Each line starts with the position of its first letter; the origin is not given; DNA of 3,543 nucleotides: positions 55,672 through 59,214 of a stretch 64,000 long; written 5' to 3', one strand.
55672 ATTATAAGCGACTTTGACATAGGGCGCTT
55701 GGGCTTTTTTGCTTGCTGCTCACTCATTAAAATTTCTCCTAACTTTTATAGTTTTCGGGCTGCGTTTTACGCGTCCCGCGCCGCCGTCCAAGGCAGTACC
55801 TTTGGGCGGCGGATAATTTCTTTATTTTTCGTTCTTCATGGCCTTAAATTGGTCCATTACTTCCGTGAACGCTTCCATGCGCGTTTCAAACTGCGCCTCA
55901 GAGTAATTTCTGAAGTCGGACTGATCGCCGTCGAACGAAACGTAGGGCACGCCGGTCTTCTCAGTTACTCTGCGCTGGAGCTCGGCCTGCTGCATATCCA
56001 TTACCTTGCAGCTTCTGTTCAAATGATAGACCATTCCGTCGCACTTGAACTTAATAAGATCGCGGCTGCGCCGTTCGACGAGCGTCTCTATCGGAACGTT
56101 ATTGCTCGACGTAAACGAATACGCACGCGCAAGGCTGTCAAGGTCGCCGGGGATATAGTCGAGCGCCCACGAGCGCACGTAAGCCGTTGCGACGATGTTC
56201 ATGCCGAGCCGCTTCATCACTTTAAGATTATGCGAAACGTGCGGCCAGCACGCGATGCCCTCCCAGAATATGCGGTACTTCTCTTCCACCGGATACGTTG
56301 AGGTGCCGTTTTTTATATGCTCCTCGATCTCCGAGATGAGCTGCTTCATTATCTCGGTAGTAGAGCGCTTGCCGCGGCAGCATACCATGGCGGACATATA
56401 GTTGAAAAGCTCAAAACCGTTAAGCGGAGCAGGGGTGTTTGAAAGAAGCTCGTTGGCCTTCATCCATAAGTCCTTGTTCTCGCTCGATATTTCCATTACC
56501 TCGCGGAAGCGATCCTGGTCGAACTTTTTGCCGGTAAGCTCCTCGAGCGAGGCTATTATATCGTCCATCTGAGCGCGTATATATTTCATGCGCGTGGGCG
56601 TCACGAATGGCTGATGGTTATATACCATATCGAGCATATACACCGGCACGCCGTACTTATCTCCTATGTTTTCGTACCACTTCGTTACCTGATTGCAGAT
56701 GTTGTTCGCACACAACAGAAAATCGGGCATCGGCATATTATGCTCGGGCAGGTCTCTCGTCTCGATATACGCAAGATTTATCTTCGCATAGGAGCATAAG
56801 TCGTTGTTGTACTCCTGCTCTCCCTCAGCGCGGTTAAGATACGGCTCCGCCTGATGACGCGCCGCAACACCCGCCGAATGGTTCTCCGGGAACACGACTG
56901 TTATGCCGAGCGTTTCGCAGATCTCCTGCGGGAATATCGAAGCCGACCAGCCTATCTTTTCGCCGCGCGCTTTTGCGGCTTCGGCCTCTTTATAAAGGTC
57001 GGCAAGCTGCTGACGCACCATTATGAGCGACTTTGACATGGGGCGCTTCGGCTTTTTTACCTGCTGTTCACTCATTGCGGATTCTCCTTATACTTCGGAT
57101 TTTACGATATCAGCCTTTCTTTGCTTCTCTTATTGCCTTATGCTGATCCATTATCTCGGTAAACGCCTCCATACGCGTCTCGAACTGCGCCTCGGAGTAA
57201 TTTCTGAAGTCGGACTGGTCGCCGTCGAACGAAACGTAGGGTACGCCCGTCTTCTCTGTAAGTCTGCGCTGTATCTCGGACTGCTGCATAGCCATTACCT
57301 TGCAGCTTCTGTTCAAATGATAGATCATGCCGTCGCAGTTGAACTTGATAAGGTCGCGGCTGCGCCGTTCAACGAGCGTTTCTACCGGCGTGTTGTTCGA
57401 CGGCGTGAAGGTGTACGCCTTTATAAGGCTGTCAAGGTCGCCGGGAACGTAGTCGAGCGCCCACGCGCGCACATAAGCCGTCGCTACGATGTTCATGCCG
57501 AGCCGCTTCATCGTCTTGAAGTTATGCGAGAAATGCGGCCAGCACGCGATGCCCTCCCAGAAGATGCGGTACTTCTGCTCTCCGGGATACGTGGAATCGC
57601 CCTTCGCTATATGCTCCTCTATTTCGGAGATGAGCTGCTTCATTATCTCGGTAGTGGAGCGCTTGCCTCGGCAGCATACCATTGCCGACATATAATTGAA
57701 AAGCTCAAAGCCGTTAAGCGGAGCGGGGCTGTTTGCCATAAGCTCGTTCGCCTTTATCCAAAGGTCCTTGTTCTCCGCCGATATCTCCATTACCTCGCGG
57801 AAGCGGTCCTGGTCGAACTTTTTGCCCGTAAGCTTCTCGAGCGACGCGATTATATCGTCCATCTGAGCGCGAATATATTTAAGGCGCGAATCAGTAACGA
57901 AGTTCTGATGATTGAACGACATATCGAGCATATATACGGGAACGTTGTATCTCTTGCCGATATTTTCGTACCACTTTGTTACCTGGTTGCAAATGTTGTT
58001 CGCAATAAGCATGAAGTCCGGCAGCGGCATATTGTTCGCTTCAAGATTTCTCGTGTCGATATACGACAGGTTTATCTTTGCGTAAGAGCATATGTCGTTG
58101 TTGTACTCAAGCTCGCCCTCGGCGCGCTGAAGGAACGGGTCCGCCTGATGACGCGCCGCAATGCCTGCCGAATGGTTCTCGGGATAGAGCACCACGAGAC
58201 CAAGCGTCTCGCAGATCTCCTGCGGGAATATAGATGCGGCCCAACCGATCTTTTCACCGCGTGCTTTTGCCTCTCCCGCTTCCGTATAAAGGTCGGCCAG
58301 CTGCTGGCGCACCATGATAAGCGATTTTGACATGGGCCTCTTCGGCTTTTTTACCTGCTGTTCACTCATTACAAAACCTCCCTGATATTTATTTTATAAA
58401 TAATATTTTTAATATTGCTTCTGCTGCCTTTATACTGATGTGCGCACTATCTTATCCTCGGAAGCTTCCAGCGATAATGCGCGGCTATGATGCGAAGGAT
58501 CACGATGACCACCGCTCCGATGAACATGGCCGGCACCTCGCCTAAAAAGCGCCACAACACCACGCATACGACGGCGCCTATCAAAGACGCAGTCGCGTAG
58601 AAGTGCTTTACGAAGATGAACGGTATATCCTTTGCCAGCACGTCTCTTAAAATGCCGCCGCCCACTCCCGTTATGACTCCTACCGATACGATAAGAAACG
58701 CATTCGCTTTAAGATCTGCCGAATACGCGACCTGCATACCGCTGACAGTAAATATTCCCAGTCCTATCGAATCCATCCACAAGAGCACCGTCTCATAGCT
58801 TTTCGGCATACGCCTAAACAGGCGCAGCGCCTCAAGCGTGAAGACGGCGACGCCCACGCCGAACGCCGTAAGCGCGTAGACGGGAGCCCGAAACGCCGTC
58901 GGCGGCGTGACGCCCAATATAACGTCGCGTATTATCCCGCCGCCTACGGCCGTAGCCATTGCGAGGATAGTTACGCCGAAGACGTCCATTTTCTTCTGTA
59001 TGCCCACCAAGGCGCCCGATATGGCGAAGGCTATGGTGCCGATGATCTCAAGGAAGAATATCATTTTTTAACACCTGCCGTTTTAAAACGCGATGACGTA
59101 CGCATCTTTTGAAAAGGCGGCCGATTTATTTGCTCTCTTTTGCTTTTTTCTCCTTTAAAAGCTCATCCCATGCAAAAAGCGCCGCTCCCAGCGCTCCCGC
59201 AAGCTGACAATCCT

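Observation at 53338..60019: Radical dehydratase operon with three tandem large-subunit paralogs, one small subunit, one activase and an embedded TRIC-type channel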

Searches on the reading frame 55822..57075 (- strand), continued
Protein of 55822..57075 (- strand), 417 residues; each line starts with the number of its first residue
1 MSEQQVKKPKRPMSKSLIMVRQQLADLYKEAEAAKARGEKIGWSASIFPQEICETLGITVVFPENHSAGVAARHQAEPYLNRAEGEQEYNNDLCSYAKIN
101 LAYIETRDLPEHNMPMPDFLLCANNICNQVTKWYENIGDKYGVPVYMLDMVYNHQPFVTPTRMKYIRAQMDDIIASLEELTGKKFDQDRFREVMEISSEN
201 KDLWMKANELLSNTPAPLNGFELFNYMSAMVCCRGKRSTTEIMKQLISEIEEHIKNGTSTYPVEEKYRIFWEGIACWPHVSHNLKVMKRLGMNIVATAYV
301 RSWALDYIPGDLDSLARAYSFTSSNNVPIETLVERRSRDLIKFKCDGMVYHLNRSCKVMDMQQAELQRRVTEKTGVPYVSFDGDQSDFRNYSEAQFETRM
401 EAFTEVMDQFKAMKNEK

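Call 72: fold_search(model_id=the predicted structure, library=pdb)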
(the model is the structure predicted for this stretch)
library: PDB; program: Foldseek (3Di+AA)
matches with E <= 10: 951; with E <= 0.001: 20
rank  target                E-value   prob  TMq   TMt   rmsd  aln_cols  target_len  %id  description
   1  3o3m_A                4.4e-38  1.00  0.89  0.93   2.0       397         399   46  (R)-2-Hydroxyisocaproyl-CoA Dehydratase (released 2011-03-16)
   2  3o3m_C                1.1e-37  1.00  0.90  0.94   2.2       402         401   45  (R)-2-Hydroxyisocaproyl-CoA Dehydratase (released 2011-03-16)
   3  3o3o_A                2.2e-37  1.00  0.90  0.94   2.1       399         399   46  (R)-2-hydroxyisocaproyl-CoA dehydratase in complex with (R)-2-hydroxyisocaproate (released 2011-03-16)
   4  9g87_A                1.0e-23  1.00  0.83  0.79   3.7       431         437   24  3-methylbenzoyl-CoA reductase from Thauera chlorobenzoica (subunits MbdON ) (released 2026-02-04)
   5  9gai_A                3.7e-22  1.00  0.82  0.79   3.6       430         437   25  3-methylbenzoyl-CoA reductase from Thauera chlorobenzoica (MbdONPQ) (released 2026-02-18)
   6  9gai_E                1.3e-21  1.00  0.83  0.80   4.2       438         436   24  3-methylbenzoyl-CoA reductase from Thauera chlorobenzoica (MbdONPQ) (released 2026-02-18)
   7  8s02_A                4.8e-21  1.00  0.83  0.79   3.6       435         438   21  BzdNO-benzoyl-CoA complex (released 2025-03-05)
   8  8s2r_C                5.9e-21  1.00  0.81  0.79   3.6       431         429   21  BzdNO in partially coenzyme A - free state (released 2025-03-05)
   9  8s02_C                1.2e-20  1.00  0.81  0.78   3.7       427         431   21  BzdNO-benzoyl-CoA complex (released 2025-03-05)
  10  7yzm_A                2.0e-15  1.00  0.73  0.72   4.1       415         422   18  MgADPNP-bound DCCP:DCCP-R complex (released 2022-12-28)
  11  7yyl_A                2.2e-15  1.00  0.73  0.72   4.2       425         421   18  nucleotide-free DCCP:DCCP-R complex (released 2022-12-28)
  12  7yyl_D                3.6e-15  1.00  0.73  0.72   4.1       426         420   17  nucleotide-free DCCP:DCCP-R complex (released 2022-12-28)
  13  6eno                  5.4e-15  1.00  0.71  0.70   4.2       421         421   17  Double cubane cluster oxidoreductase (released 2018-03-14)
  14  7yyl_B                4.1e-14  1.00  0.73  0.72   4.4       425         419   18  nucleotide-free DCCP:DCCP-R complex (released 2022-12-28)
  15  9gai_B                1.3e-13  1.00  0.68  0.72   4.4       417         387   17  3-methylbenzoyl-CoA reductase from Thauera chlorobenzoica (MbdONPQ) (released 2026-02-18)
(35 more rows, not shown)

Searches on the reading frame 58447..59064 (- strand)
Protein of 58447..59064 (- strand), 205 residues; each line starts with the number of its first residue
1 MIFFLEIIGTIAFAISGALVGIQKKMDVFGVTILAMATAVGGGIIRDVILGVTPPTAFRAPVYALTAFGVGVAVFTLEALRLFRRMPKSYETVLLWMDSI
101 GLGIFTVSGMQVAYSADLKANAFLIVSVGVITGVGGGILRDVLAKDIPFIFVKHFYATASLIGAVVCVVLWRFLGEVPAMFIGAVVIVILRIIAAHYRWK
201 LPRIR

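Call 3: search_protein_families(library=pfam, proteins=[window:58447-59064:-])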
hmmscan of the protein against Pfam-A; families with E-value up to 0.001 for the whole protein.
window:58447-59064:- (205 aa): 1 family
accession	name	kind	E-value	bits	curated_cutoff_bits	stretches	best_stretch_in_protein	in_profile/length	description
PF03458.18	Gly_transporter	-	1.5e-45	153.4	23.5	2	4-77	2-76/78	Glycine transporter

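Call 4: search_protein_families(library=ncbifam, proteins=[window:58447-59064:-])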
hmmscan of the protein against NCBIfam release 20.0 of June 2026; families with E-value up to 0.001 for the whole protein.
window:58447-59064:- (205 aa): 1 family
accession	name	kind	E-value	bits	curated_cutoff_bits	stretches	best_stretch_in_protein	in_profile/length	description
NF007874.0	PRK10578.1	equivalog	1.6e-35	122.6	326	1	1-203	2-199/207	hypothetical protein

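Call 33: find_homologous_proteins(query=window:58447-59064:-, max_evalue=1e-20)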
Query window:58447-59064:- (205 aa): 6294 proteins with E <= 1e-20 among 8000 candidates; the best 120 are listed.
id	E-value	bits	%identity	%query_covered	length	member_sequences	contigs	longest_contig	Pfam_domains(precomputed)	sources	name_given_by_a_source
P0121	2.9e-106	371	99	88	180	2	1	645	PF03458.19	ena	-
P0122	4.0e-101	355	85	100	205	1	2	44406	PF03458.19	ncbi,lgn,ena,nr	ncbi:MAG: TRIC cation channel family protein [Clostridia bacterium]|nr:TRIC cation channel family pr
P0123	1.6e-96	340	78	100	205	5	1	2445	PF03458.19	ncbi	-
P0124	1.7e-84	300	66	100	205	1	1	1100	PF03458.19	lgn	-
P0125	4.3e-84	299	68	100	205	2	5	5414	PF03458.19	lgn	-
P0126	6.8e-83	295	66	100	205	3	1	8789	PF03458.19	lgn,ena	-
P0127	9.5e-83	295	69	100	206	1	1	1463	PF03458.19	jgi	jgi:uncharacterized membrane protein YeiH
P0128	8.0e-82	292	65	100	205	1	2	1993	PF03458.19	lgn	-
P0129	4.5e-81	289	68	100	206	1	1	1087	PF03458.19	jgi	jgi:uncharacterized membrane protein YeiH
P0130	5.1e-81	289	45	94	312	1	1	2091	PF03458.19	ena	-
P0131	9.9e-81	288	68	100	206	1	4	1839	PF03458.19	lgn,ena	-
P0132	1.4e-80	288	67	100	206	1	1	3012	PF03458.19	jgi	-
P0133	7.5e-79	282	63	100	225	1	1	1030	PF03458.19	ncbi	-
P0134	1.6e-76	274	68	95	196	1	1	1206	PF03458.19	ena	-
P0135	2.0e-76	274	64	100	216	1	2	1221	PF03458.19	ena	-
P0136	4.1e-76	273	61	100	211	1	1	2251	PF03458.19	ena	-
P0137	9.3e-76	272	65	100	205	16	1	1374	PF03458.19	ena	-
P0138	1.3e-75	272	62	100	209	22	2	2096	PF03458.19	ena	-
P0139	1.8e-75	271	62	100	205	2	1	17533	PF03458.19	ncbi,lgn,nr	ncbi:MAG: TRIC cation channel family protein [Coriobacteriales bacterium]|nr:TRIC cation channel fam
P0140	4.0e-75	270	60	99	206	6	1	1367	PF03458.19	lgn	-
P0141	4.5e-75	270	64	100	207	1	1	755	PF03458.19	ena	-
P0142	6.8e-75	269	62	100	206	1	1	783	PF03458.19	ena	-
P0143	1.1e-73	265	63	100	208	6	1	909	PF03458.19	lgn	-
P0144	2.5e-73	264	63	100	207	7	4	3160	PF03458.19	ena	-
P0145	2.5e-73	264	61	100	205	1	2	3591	PF03458.19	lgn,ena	-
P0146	2.6e-73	264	61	100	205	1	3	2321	PF03458.19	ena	-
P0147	2.7e-73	264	61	100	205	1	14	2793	PF03458.19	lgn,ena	-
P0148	2.7e-73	264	61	100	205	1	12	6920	PF03458.19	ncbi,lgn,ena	-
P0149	3.8e-73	263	61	100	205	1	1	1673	PF03458.19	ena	-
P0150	4.0e-73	263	61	100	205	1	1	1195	PF03458.19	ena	-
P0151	8.3e-73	262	61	100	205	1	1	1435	PF03458.19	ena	-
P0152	8.4e-73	262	61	100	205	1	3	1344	PF03458.19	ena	-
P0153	9.0e-73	262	61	99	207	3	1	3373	PF03458.19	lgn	-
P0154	1.0e-72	262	59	97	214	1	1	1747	PF03458.19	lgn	-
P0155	1.3e-72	262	61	100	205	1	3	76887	PF03458.19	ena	-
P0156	1.3e-72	262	61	100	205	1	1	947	PF03458.19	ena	-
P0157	1.3e-72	262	61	100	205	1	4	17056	PF03458.19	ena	-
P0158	1.4e-72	262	59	99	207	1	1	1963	PF03458.19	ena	-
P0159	2.1e-72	261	61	100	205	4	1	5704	PF03458.19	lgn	-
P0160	3.0e-72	260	63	100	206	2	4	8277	PF03458.19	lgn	-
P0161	3.5e-72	260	60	100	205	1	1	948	PF03458.19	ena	-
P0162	4.2e-72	260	62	100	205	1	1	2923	PF03458.19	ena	-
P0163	4.5e-72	260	61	100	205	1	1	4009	PF03458.19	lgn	-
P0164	5.0e-72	260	60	100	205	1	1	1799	PF03458.19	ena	-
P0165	5.9e-72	260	61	100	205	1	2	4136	PF03458.19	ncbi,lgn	-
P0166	1.1e-71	259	60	99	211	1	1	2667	PF03458.19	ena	-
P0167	1.3e-71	258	60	100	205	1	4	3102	PF03458.19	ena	-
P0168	1.4e-71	258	46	97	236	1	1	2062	PF03458.19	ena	-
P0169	1.6e-71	258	60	100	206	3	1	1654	PF03458.19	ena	-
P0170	1.6e-71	258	61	100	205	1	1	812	PF03458.19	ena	-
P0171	2.3e-71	258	60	100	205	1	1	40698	PF03458.19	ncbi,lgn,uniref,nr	ncbi:trimeric intracellular cation channel family protein [Butyrivibrio sp. INlla16]|uniref:trimeric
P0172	2.5e-71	257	63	100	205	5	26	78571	PF03458.19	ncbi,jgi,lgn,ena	jgi:uncharacterized membrane protein YeiH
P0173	2.8e-71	257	60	100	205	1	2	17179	PF03458.19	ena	-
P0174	2.8e-71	257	57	99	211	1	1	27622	PF03458.19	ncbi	-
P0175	3.1e-71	257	58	99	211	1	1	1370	PF03458.19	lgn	-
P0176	3.3e-71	257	60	98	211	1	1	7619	PF03458.19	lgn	-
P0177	6.0e-71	256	60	99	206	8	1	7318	PF03458.19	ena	-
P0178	6.2e-71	256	60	100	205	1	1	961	PF03458.19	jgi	jgi:uncharacterized membrane protein YeiH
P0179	6.5e-71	256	58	99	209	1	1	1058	PF03458.19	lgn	-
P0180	6.7e-71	256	60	100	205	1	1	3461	PF03458.19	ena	-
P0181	7.0e-71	256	61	100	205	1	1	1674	PF03458.19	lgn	-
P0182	8.7e-71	256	61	99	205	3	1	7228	PF03458.19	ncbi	-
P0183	1.0e-70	255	60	100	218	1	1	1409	PF03458.19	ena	-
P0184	1.1e-70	255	61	98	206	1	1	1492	PF03458.19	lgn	-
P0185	1.1e-70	255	60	100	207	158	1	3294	PF03458.19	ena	-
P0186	1.3e-70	255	62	99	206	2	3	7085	PF03458.19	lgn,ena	-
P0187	1.3e-70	255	59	99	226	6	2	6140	PF03458.19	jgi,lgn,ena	-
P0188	2.0e-70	255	62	100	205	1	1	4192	PF03458.19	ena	-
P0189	2.2e-70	254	58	99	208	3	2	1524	PF03458.19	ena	-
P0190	2.3e-70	254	58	99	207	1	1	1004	PF03458.19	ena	-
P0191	2.5e-70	254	60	100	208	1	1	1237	PF03458.19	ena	-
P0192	2.7e-70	254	60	100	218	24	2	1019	PF03458.19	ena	-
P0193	2.7e-70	254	60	100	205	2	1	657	PF03458.19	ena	-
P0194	3.0e-70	254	59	97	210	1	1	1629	PF03458.19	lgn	-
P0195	3.1e-70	254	60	99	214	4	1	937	PF03458.19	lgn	-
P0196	3.1e-70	254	61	98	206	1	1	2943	PF03458.19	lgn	-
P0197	3.2e-70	254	62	98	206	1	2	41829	PF03458.19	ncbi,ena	-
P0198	3.2e-70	254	57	100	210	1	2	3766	PF03458.19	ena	-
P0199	3.4e-70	254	61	98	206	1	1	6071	PF03458.19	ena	-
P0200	3.7e-70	254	60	100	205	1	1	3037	PF03458.19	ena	-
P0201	3.8e-70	254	61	98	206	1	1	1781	PF03458.19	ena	-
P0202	4.0e-70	254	61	100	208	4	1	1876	PF03458.19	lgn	-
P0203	4.0e-70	254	60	100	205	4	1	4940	PF03458.19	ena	-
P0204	4.3e-70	253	61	99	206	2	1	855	PF03458.19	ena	-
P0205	4.3e-70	253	61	99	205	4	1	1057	PF03458.19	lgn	-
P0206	4.6e-70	253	60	100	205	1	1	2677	PF03458.19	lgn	-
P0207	5.1e-70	253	61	98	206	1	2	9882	PF03458.19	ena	-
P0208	5.4e-70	253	60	100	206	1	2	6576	PF03458.19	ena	-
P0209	5.4e-70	253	58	98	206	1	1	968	PF03458.19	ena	-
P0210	6.3e-70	253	58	100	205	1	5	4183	PF03458.19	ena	-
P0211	6.5e-70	253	59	100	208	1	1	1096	PF03458.19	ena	-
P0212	6.6e-70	253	61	98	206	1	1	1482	PF03458.19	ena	-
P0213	6.9e-70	253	61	98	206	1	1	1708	PF03458.19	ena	-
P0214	7.1e-70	253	58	98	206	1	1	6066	PF03458.19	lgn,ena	-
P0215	7.2e-70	253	61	97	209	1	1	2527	PF03458.19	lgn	-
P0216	7.4e-70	253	60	100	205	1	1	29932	PF03458.19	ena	-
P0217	7.5e-70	253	59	97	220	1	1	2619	PF03458.19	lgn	-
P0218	7.6e-70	253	59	100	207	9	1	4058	PF03458.19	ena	-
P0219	7.7e-70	253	57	100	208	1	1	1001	PF03458.19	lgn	-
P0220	7.9e-70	253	60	100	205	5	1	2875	PF03458.19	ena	-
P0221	8.0e-70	253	59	99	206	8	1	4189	PF03458.19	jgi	-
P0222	8.1e-70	253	60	100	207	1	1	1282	PF03458.19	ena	-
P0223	8.2e-70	253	56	100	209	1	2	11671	PF03458.19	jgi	-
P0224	1.0e-69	252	61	98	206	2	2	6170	PF03458.19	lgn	-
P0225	1.1e-69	252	60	97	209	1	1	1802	PF03458.19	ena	-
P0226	1.1e-69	252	59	99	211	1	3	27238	PF03458.19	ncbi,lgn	-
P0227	1.1e-69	252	61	98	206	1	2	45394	PF03458.19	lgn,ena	-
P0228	1.3e-69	252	60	100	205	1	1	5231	PF03458.19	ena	-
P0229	1.3e-69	252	59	100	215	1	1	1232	PF03458.19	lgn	-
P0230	1.3e-69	252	59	100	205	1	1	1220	PF03458.19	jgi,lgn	jgi:uncharacterized membrane protein YeiH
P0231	1.3e-69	252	61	98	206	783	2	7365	PF03458.19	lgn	-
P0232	1.4e-69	252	59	100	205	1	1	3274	PF03458.19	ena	-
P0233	1.4e-69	252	58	99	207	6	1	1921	PF03458.19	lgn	-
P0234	1.4e-69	252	56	99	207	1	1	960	PF03458.19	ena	-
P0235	1.4e-69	252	61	98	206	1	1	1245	PF03458.19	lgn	-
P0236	1.4e-69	252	57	100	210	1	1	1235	PF03458.19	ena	-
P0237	1.5e-69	252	58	100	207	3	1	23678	PF03458.19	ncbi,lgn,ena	-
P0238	1.6e-69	252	59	100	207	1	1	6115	PF03458.19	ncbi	-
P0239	1.6e-69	252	58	99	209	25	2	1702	PF03458.19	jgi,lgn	jgi:uncharacterized membrane protein YeiH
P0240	1.6e-69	252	60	99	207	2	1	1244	PF03458.19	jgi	-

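Call 34: find_encoding_contigs(protein=P0126, flank=5000, max_places=2)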
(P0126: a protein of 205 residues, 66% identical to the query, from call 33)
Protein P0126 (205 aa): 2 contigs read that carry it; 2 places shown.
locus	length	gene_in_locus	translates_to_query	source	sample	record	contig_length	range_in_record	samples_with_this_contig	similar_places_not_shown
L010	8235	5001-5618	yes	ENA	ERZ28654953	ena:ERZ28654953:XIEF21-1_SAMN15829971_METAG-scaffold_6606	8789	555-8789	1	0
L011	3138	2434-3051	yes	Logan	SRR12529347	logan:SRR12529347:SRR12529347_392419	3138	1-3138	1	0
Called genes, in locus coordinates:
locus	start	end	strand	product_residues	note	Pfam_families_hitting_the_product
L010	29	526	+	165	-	PF01078:Mg_chelatase, PF13335:Mg_chelatase_C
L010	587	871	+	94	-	PF24849:DUF7724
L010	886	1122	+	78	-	PF24848:DUF7723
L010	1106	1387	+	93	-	PF13711:DUF4160 (weak)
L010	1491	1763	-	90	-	PF11731:Cdd1, PF14520:HHH_5 (weak)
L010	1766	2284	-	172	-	PF14512:TM1586_NiRdase (faint), PF00881:Nitroreductase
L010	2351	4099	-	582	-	PF04205:FMN_bind, PF00890:FAD_binding_2, PF01134:GIDA (weak), PF01266:DAO, PF03486:HI0933_like, PF07992:Pyr_redox_2 (weak), PF12831:FAD_oxidored, PF13450:NAD_binding_8 (weak)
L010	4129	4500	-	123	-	PF12893:Lumazine_bd_2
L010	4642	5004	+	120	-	PF01638:HxlR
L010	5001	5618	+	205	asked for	PF03458:Gly_transporter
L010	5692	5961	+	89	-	PF13335:Mg_chelatase_C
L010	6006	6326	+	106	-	PF04221:RelB (weak)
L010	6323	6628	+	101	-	PF05016:ParE_toxin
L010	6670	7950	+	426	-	PF01053:Cys_Met_Meta_PP, PF06838:Met_gamma_lyase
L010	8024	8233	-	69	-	?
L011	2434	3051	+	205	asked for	PF03458:Gly_transporter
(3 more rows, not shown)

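Call 35: find_encoding_contigs(protein=P0125, flank=5000, max_places=2)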
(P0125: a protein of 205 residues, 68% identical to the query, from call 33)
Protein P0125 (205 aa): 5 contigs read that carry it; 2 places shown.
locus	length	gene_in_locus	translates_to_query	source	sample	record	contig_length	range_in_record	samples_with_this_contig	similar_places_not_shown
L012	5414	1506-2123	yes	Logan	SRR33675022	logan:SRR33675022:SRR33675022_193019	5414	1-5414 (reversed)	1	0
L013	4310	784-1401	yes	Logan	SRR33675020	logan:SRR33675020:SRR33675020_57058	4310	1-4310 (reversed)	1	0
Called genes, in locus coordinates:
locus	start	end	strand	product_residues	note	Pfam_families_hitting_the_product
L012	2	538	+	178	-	?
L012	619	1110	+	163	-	PF19583:ODP (weak)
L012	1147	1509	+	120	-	PF01638:HxlR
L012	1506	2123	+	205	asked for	PF03458:Gly_transporter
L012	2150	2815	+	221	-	PF00135:COesterase (weak), PF07859:Abhydrolase_3, PF20434:BD-FAE, PF00326:Peptidase_S9 (weak)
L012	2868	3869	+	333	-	PF00581:Rhodanese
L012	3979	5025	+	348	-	PF02661:Fic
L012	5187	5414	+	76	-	?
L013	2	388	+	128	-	?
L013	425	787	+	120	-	PF01638:HxlR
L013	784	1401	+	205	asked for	PF03458:Gly_transporter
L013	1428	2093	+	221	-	PF00135:COesterase (weak), PF07859:Abhydrolase_3, PF20434:BD-FAE, PF00326:Peptidase_S9 (weak)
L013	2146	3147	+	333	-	PF00581:Rhodanese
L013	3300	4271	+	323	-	PF11258:DUF3048, PF17479:DUF3048_C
